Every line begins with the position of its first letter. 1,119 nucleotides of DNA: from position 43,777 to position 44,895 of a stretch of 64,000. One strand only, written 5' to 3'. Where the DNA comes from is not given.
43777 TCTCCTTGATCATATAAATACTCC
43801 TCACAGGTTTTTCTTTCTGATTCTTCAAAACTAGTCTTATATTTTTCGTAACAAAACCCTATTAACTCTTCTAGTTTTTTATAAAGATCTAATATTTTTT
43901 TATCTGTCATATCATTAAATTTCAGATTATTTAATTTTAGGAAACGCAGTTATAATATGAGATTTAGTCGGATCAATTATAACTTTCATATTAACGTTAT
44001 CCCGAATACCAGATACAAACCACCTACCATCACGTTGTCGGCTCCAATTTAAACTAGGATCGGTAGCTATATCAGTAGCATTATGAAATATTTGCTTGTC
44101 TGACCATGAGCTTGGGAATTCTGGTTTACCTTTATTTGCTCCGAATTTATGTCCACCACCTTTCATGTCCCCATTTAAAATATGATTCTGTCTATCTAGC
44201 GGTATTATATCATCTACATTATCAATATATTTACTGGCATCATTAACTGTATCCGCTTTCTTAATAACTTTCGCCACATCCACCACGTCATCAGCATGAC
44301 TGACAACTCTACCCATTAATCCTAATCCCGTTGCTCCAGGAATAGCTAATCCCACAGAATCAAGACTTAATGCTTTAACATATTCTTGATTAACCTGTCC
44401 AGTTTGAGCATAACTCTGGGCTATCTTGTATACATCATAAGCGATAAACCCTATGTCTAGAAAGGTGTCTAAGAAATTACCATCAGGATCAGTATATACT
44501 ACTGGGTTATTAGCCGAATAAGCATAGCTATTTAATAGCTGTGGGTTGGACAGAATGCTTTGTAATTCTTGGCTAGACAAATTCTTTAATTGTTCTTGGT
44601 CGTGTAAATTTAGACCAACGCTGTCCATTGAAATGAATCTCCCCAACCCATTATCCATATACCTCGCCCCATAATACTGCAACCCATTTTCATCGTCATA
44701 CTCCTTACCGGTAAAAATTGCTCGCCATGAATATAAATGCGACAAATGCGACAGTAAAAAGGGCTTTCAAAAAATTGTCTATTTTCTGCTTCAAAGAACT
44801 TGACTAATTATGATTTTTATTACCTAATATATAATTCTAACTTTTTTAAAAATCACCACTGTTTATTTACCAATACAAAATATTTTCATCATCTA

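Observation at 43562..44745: Orphan RHS C-terminal toxin / immunity module with a duplicated core-tail recombination remnant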

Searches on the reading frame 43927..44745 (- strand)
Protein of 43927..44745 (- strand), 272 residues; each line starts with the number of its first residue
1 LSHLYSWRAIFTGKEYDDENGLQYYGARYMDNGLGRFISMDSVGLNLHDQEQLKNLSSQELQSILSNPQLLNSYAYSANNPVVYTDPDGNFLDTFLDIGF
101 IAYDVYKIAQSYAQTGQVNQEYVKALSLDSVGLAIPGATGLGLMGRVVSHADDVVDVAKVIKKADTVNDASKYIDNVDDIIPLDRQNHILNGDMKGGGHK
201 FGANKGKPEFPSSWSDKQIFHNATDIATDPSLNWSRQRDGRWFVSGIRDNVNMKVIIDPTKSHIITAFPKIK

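Call 3: search_protein_families(library=pfam, proteins=[window:43927-44745:-], max_evalue=1)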
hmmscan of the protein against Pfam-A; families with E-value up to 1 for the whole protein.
window:43927-44745:- (272 aa): 1 family
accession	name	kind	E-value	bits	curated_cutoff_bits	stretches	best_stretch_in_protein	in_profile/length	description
PF14436.11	EndoU_bacteria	-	1e-09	39.3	25.3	1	205-269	66-127/129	Bacterial EndoU nuclease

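Call 8: find_encoding_contigs(protein=window:43930-44745:-, flank=10000, max_places=10)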
Protein window:43930-44745:- (272 aa): no gene with exactly this product is on record in the collection.

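Call 9: search_protein_families(library=ncbifam, proteins=[window:43927-44745:-], max_evalue=1)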
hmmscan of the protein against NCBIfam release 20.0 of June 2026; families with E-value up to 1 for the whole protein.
window:43927-44745:- (272 aa): 2 families
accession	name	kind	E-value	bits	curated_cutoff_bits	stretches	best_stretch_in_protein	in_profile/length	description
TIGR03696.1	Rhs_assc_core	domain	1.3e-14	54.4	32.5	1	11-89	19-75/76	RHS repeat-associated core domain-containing protein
NF041261.1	RHS_core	equivalog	0.0026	15.6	2000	1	11-46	1205-1240/1261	RHS element core protein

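Call 11: find_homologous_proteins(query=window:43930-44745:-, max_evalue=0.001)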
Query window:43930-44745:- (272 aa): 37 proteins with E <= 0.001 among 685 candidates.
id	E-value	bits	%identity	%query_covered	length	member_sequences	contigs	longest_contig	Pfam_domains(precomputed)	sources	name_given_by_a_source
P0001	2.8e-151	520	100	86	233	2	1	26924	PF14436.12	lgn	-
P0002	4.1e-86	307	54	97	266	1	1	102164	PF14436.12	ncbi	-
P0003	4.1e-74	267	51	98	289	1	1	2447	PF14436.12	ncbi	-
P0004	3.4e-51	192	41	95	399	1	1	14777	PF25023.2,PF14436.12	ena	-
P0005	2.5e-43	166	53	65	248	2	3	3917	PF15542.12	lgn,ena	-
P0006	2.0e-41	160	81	34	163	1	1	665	PF25023.2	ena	-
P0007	1.8e-33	134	53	46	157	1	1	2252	PF14436.12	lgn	-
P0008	1.8e-29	121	45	56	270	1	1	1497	-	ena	-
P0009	1.9e-29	121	37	95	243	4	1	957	PF14436.12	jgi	jgi:RHS repeat-associated protein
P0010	4.6e-23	100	40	63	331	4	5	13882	-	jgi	jgi:RHS repeat-associated protein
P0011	5.5e-22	96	40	52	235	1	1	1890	-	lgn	-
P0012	1.4e-20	92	40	65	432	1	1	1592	PF15605.12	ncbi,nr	ncbi:MAG: polymorphic toxin type 28 domain-containing protein, partial [Anaerolineae bacterium]|nr:p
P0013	2.4e-19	88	56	32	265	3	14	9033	PF14449.12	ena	-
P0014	1.4e-14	72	42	33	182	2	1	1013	PF14436.12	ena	-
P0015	4.7e-12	64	36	48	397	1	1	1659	PF05257.23,PF25023.2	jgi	jgi:RHS repeat-associated protein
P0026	2.0e-7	49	34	47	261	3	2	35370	PF09533.16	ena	-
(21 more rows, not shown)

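Call 13: find_encoding_contigs(protein=P0002, flank=10000, max_places=4)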
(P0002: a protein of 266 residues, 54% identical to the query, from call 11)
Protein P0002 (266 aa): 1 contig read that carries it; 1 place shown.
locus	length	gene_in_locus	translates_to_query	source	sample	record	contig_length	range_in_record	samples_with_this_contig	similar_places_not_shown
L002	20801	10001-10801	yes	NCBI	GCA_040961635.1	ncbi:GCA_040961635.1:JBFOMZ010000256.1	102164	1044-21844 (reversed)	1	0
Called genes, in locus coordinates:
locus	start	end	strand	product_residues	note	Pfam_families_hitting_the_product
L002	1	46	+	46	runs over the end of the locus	-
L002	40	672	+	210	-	-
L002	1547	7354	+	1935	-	PF03534:SpvB (weak), PF01839:FG-GAP (faint), PF13517:FG-GAP_3 (weak), PF12256:TcdB_toxin_midN, PF20041:DUF6443 (weak), PF05593:RHS_repeat (weak), PF25023:TEN_YD-shell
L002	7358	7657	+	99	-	-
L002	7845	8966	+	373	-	PF25023:TEN_YD-shell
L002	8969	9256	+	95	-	PF09951:Imm33 (weak)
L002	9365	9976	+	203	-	-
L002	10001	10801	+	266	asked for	PF14436:EndoU_bacteria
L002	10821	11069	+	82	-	-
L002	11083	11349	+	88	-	-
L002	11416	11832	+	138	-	-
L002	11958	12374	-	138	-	-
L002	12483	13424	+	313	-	PF01797:Y1_Tnp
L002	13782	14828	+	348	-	PF00348:polyprenyl_synt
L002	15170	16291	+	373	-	-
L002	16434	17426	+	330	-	-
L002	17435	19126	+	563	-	PF00512:HisKA, PF02518:HATPase_c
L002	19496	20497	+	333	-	PF18895:T4SS_pilin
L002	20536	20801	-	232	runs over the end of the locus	-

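Call 26: search_solved_structures(query=window:43930-44745:-, max_evalue=10, show_alignments=3)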
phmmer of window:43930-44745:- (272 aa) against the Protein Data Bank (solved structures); distinct sequences matched with E-value up to 10: 20.
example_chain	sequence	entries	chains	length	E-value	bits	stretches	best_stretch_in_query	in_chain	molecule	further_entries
8fjp_A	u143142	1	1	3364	0.0048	19.4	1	11-42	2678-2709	salivary gland surface protein 1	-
9ugr_A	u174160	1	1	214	0.0057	19.2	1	169-239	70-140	Syn-F4-Link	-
9c4k_Q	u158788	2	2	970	0.012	18.1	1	10-44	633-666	Toxin subunit YenC2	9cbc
9on3_A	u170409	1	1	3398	0.016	17.7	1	10-42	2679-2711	SGS4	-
8qja_A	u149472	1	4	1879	0.023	17.2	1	11-45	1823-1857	Putative type VI secretion system YD repeat-containing Rhs element Vgr protein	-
6l7i_G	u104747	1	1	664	0.059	15.9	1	11-45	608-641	TccC2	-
8qjc_A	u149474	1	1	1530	0.068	15.6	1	7-46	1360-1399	T6SS-associated Rhs core and toxin domain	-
4igl_B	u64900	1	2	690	0.1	15.1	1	10-44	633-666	YenC2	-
6sup_A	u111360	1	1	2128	0.2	14.1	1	11-44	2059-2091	TcdB2,TccC3,Cell division control protein 42 homolog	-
8h8a_A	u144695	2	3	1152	0.21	14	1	11-45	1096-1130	Putative Rhs-family protein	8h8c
6h6e_F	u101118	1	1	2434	0.22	13.9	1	11-44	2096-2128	TcdB2,TccC3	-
6suf_F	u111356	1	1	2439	0.23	13.9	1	11-44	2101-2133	TcdB2,TccC3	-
6suq_A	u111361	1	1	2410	0.23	13.9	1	11-45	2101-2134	TcdB2,TccC3,Genome polyprotein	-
8h8b_A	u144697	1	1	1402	0.27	13.7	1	11-45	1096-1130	Putative Rhs-family protein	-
6h6g_A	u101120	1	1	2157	0.32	13.5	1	11-44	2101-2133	TcdB2,TccC3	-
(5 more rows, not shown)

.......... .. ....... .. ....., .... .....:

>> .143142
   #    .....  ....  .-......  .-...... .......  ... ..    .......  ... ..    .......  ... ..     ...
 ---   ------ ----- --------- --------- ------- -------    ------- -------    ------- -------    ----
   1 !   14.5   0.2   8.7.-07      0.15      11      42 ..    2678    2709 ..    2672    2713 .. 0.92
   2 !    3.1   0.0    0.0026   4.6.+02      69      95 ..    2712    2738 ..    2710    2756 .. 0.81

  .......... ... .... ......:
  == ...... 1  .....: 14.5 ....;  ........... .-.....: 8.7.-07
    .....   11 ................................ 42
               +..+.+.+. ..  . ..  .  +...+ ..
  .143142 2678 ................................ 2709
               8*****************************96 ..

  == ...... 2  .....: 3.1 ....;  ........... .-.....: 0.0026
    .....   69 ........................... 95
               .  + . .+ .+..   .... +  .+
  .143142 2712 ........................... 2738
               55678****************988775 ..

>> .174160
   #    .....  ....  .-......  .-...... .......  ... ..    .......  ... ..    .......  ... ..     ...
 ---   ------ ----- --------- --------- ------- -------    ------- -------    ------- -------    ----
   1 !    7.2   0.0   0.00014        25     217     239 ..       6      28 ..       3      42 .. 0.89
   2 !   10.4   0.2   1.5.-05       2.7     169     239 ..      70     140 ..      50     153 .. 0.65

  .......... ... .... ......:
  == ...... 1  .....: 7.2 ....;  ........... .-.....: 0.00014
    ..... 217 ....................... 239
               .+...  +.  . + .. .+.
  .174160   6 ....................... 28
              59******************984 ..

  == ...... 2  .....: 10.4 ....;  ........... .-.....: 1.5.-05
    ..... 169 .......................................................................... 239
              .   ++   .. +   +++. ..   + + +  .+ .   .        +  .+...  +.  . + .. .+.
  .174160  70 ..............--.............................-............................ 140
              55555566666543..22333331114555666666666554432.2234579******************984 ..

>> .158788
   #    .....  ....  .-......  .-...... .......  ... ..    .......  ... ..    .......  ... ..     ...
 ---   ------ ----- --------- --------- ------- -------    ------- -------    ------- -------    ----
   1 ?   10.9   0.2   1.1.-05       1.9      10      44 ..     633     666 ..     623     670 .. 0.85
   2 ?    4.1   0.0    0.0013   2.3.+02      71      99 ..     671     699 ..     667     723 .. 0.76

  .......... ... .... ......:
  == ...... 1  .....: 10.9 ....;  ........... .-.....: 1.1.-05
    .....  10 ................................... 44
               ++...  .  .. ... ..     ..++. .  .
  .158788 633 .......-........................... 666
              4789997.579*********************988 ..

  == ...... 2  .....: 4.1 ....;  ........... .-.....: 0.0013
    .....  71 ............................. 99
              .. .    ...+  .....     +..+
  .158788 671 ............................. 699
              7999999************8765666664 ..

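Call 63: find_encoding_contigs(protein=P0004, flank=10000, max_places=2)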
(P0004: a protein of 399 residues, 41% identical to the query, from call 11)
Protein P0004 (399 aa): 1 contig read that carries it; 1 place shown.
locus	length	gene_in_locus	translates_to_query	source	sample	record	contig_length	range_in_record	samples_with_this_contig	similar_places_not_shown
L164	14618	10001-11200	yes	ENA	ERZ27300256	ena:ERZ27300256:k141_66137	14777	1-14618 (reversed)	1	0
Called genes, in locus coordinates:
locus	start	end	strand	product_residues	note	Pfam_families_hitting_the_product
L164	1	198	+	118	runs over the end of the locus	?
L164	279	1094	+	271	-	PF24827:AstE_AspA_cat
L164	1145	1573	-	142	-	PF00293:NUDIX, PF14815:NUDIX_4 (weak)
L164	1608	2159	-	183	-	-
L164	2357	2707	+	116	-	-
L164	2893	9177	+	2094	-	PF03534:SpvB, PF01839:FG-GAP (faint), PF20041:DUF6443 (weak), PF05593:RHS_repeat, PF25023:TEN_YD-shell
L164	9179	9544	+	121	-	-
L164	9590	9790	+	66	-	-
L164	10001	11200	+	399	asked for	PF25023:TEN_YD-shell, PF14436:EndoU_bacteria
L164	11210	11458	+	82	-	-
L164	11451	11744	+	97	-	-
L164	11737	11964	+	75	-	PF10049:DUF2283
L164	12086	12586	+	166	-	-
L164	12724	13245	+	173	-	-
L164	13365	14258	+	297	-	PF01972:SDH_protease (weak), PF25145:NfeD1b_N, PF01343:Peptidase_S49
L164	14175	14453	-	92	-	-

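Call 71: find_homologous_proteins(query=P0006, max_evalue=0.00001)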
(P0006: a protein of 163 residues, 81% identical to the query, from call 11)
Query P0006 (163 aa): 3 proteins with E <= 0.00001 among 37 candidates.
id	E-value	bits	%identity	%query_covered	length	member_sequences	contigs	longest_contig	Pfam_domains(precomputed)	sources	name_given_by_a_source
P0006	5.2e-101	353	100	100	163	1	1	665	PF25023.2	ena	-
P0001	1.3e-27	115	88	39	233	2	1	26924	PF14436.12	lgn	-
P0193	3.0e-21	94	52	57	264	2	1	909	-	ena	-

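Call 80: search_protein_families(library=padloc, proteins=[window:43927-44745:-], max_evalue=0.01)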
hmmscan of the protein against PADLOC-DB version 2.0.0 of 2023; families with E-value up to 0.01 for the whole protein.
window:43927-44745:- (272 aa): 1 family
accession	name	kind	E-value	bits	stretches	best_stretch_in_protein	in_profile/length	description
PDLC00756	Effector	-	0.0099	13.2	0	48-91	232-275/280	Phospholipase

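Call 81: search_dna_similar(query=window:43930-44745:-, collection=plasmids, mode=protein, max_rows=10)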
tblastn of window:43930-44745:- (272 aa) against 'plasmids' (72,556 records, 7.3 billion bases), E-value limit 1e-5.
Records with a match: 371; places in all: 372; records where one place covers at least 80% of the query: 287.
Best place of each record, by identity: <60% 371.
By first word of the organism name: Klebsiella 159; Escherichia 62; Salmonella 24; Citrobacter 19; Vibrio 17; Providencia 14; Enterobacter 14; Proteus 9; Shewanella 8; Ralstonia 6; and 16 more.
By predicted mobility (MOB-suite, as given by PLSDB): conjugative 321; mobilizable 32; non-mobilizable 18.
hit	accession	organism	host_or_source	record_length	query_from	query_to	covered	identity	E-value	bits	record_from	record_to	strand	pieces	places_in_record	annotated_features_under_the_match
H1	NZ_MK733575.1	Escherichia coli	-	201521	11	269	95%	30.0%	9e-27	116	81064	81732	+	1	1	none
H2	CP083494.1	Escherichia coli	Homo sapiens,blood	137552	11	269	95%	30.0%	9e-27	116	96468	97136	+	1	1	none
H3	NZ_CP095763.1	Klebsiella pneumoniae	Homo sapiens,sputum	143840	11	269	95%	30.0%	9e-27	116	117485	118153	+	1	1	none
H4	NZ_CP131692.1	Klebsiella pneumoniae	Homo sapiens,culture,blood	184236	11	269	95%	30.0%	9e-27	116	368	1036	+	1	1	none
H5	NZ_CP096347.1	Providencia sp. PROV080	Clinical or host-associated ...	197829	11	269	95%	30.0%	1e-26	116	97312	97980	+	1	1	none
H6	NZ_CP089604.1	Vibrio furnissii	Hospital sewage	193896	11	269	95%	30.0%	1e-26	115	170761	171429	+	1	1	RHS repeat-associated core domain-containing protein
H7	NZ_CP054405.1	Klebsiella pneumoniae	Homo sapiens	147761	11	269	95%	30.0%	1e-26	115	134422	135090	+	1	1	none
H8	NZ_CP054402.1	Klebsiella pneumoniae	Homo sapiens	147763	11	269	95%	30.0%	1e-26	115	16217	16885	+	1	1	none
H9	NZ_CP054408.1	Escherichia coli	Homo sapiens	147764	11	269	95%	30.0%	1e-26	115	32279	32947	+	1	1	none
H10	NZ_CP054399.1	Klebsiella pneumoniae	Homo sapiens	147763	11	269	95%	30.0%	1e-26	115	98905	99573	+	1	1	none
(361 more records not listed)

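Call 82: get_annotated_region(hit=H6, flank=6000)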
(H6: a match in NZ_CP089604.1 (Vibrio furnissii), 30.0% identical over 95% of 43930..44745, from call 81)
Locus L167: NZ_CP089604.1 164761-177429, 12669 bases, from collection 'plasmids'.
description: Vibrio furnissii strain VFN3 plasmid pVFN3-blaOXA-193K, complete sequence
organism: Vibrio furnissii (NCBI taxid 29494)
taxonomy: Bacteria; Pseudomonadota; Gammaproteobacteria; Vibrionales; Vibrionaceae; Vibrio; Vibrio furnissii
host: -; source: Hospital sewage; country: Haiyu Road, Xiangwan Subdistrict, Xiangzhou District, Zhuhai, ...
typing (MOB-suite, as given by PLSDB): conjugative; replicon IncC; relaxase MOBH,MOBH; mating-pair formation MPF_F
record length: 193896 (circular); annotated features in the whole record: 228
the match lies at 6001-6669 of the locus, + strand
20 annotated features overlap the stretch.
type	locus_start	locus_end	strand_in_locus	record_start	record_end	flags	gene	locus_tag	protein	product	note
CDS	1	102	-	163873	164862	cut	-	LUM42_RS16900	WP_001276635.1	DUF3330 domain-containing protein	-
predicted_resistance_gene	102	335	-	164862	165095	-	merE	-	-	broad-spectrum mercury transporter MerE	predicted by amrfinderplus; class MERCURY; identity 97.44%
predicted_resistance_gene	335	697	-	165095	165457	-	merD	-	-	mercury resistance co-regulator MerD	predicted by amrfinderplus; class MERCURY; identity 100.0%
predicted_resistance_gene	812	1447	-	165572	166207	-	merB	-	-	organomercurial lyase MerB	predicted by amrfinderplus; class MERCURY; identity 100.0%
CDS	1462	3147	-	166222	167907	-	merA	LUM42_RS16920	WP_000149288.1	mercury(II) reductase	-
predicted_resistance_gene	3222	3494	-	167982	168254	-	merP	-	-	mercury resistance system periplasmic binding protein MerP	predicted by amrfinderplus; class MERCURY; identity 100.0%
CDS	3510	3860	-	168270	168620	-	-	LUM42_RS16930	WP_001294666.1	mercuric transport protein MerT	-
predicted_resistance_gene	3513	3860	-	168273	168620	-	merT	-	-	mercuric transport protein MerT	predicted by amrfinderplus; class MERCURY; identity 100.0%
CDS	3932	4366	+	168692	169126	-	-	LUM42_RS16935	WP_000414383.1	mercury resistance transcriptional regulator MerR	-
predicted_resistance_gene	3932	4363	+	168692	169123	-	merR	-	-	mercury resistance transcriptional regulator MerR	predicted by amrfinderplus; class MERCURY; identity 100.0%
CDS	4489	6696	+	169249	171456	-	-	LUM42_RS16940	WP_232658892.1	RHS repeat-associated core domain-containing protein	-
CDS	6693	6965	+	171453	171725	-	-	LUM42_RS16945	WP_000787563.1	MafI family immunity protein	-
CDS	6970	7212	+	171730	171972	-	-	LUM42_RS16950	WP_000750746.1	hypothetical protein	-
CDS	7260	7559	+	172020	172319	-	-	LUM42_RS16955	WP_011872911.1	hypothetical protein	-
CDS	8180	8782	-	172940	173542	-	-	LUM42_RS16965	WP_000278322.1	hypothetical protein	-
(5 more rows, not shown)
